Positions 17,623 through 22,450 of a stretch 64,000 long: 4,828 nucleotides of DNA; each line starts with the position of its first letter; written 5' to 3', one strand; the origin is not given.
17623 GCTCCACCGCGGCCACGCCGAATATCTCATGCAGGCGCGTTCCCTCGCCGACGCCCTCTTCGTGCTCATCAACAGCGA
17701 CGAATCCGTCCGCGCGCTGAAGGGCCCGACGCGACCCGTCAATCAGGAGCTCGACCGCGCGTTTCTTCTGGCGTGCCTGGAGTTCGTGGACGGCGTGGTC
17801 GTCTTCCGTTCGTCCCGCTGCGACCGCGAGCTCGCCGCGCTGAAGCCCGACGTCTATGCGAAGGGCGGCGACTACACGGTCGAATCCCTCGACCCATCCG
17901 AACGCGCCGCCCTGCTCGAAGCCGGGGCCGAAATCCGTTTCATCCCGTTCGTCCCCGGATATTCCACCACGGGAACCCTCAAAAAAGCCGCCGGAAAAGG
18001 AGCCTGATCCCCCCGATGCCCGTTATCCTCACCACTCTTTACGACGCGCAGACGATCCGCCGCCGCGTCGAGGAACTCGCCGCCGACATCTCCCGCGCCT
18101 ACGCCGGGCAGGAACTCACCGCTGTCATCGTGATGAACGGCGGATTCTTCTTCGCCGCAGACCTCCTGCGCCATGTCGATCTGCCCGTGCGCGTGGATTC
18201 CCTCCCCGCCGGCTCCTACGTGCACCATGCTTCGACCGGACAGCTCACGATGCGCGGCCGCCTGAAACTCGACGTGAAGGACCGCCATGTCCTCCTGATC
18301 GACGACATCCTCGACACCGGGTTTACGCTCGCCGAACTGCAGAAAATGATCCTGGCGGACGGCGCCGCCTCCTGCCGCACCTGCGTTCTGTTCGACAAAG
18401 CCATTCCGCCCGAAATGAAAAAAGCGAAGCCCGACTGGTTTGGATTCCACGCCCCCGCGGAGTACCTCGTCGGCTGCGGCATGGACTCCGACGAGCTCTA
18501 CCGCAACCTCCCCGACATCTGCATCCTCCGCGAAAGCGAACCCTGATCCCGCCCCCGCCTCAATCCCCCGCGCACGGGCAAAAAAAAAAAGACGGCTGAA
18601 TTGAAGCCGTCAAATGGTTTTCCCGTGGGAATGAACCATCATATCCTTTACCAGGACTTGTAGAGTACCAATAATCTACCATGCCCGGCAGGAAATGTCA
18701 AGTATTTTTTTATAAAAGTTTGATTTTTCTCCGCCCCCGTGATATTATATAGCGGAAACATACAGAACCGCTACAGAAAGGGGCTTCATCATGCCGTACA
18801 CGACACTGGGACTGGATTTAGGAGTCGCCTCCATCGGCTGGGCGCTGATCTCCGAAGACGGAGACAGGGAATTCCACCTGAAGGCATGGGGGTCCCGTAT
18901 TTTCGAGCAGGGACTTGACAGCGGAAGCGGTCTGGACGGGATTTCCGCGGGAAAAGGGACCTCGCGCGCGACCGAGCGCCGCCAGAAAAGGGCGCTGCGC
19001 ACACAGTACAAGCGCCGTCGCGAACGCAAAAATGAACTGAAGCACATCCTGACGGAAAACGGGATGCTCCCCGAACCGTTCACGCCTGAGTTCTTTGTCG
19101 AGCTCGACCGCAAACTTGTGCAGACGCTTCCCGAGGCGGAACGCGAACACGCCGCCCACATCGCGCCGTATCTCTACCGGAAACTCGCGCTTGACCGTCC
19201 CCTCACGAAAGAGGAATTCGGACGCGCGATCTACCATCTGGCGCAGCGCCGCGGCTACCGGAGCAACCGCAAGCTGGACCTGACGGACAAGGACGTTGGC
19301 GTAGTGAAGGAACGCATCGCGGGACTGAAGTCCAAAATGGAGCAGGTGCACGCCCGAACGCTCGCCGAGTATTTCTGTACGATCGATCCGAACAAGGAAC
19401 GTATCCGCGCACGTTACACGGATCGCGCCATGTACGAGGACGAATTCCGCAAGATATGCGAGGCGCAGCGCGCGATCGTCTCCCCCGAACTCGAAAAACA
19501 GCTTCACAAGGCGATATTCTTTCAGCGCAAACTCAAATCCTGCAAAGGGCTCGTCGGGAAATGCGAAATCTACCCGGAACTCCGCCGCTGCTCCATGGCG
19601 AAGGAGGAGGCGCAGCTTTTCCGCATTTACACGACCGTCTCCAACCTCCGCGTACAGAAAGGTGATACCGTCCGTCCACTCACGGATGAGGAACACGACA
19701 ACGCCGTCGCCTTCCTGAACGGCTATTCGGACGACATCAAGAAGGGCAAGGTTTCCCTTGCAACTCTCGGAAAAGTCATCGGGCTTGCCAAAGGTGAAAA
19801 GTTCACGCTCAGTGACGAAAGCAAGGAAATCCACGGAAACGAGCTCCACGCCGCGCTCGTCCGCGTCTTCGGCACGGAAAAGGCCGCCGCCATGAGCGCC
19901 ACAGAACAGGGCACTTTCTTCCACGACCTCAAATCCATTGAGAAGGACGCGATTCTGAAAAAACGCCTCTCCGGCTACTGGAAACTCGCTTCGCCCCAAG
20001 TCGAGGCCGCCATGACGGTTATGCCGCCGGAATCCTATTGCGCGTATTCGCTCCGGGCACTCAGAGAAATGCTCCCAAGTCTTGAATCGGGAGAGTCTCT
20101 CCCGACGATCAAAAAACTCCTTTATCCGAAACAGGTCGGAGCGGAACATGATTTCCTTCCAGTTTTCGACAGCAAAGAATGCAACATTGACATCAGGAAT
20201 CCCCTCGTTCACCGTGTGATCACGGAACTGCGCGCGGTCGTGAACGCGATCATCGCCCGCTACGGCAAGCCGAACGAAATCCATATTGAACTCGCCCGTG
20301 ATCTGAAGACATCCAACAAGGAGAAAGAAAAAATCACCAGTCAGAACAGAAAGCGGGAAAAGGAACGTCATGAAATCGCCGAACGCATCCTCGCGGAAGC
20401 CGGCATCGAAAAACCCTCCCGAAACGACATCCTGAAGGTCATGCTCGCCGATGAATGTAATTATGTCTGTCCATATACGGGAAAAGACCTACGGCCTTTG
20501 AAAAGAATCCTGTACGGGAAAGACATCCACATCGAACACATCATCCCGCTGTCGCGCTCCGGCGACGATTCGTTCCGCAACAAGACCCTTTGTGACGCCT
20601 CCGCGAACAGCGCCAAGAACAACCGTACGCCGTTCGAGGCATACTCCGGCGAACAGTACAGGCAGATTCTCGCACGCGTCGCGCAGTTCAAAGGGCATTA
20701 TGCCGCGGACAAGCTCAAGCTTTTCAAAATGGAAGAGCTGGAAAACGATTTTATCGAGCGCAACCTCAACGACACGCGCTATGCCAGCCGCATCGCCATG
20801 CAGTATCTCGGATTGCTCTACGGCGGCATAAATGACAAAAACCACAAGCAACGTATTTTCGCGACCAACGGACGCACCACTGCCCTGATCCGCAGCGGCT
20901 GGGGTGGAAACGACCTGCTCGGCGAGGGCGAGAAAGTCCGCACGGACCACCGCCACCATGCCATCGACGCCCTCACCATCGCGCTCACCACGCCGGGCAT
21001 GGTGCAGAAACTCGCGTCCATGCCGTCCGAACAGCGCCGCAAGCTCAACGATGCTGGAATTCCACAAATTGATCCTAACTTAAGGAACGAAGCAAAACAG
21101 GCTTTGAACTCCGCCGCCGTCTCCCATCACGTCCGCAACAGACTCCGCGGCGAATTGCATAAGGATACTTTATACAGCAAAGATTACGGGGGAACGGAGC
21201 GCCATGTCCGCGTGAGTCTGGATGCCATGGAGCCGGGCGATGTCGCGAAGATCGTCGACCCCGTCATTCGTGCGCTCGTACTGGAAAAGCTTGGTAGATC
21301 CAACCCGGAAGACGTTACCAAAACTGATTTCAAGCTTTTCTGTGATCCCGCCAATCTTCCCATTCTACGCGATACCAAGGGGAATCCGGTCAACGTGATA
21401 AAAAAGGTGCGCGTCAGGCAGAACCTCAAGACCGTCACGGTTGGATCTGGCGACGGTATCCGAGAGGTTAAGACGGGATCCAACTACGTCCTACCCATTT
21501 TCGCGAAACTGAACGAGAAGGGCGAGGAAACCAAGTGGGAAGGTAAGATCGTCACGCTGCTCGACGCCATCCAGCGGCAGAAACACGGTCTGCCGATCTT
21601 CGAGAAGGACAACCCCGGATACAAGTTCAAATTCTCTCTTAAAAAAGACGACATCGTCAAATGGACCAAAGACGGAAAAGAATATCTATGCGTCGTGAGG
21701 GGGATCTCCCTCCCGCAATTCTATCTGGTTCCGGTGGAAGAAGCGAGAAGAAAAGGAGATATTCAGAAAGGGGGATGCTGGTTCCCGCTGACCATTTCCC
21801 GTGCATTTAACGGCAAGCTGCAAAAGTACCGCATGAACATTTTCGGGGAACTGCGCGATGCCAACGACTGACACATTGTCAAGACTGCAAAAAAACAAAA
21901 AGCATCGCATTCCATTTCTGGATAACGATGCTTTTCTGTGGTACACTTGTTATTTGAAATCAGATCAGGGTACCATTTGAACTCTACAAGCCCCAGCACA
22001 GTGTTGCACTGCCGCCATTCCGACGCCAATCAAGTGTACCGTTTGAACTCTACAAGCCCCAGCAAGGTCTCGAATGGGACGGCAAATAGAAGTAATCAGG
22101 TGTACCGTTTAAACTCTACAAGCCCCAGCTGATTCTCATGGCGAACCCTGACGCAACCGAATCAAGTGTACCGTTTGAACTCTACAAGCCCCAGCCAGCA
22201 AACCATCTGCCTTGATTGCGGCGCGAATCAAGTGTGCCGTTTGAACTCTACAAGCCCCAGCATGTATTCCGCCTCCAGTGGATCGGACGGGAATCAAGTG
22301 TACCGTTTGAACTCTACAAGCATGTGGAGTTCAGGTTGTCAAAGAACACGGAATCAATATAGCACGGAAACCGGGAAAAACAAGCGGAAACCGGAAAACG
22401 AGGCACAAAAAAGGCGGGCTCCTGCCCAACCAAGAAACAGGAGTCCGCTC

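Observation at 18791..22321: Compact 1026-aa type II-C Cas9 locus with no cas1/cas2 (interference-only module)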

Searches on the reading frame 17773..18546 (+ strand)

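Call 9: search_protein_families(library=pfam, proteins=[window:17773-18546:+], max_evalue=0.01)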
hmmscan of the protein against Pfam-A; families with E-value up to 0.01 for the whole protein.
window:17773-18546:+ (257 aa): 1 family
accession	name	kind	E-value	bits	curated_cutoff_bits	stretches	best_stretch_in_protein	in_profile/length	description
PF00156.33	Pribosyltran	-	3.1e-19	69.3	26.3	1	88-230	4-154/158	Phosphoribosyl transferase domain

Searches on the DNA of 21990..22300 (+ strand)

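Call 56: search_dna_similar(query=window:21990-22300:+, collection=phages, mode=distant, max_evalue=1)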
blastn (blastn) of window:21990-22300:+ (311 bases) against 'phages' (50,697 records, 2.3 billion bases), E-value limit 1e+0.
Records with a match: 1; places in all: 1; records where one place covers at least 80% of the query: 0.
Best place of each record, by identity: 80-90% 1.
By first word of the organism name: Raoultella 1.
By host as written in the record: Raoultella ornithinolytica 1.
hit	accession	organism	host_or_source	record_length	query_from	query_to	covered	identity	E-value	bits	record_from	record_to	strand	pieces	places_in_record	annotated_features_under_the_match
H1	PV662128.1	Raoultella phage VB_ZK_P1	Raoultella ornithinolytica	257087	253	284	10%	87.5%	3e-1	41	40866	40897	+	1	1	VBZKP1_45: hypothetical protein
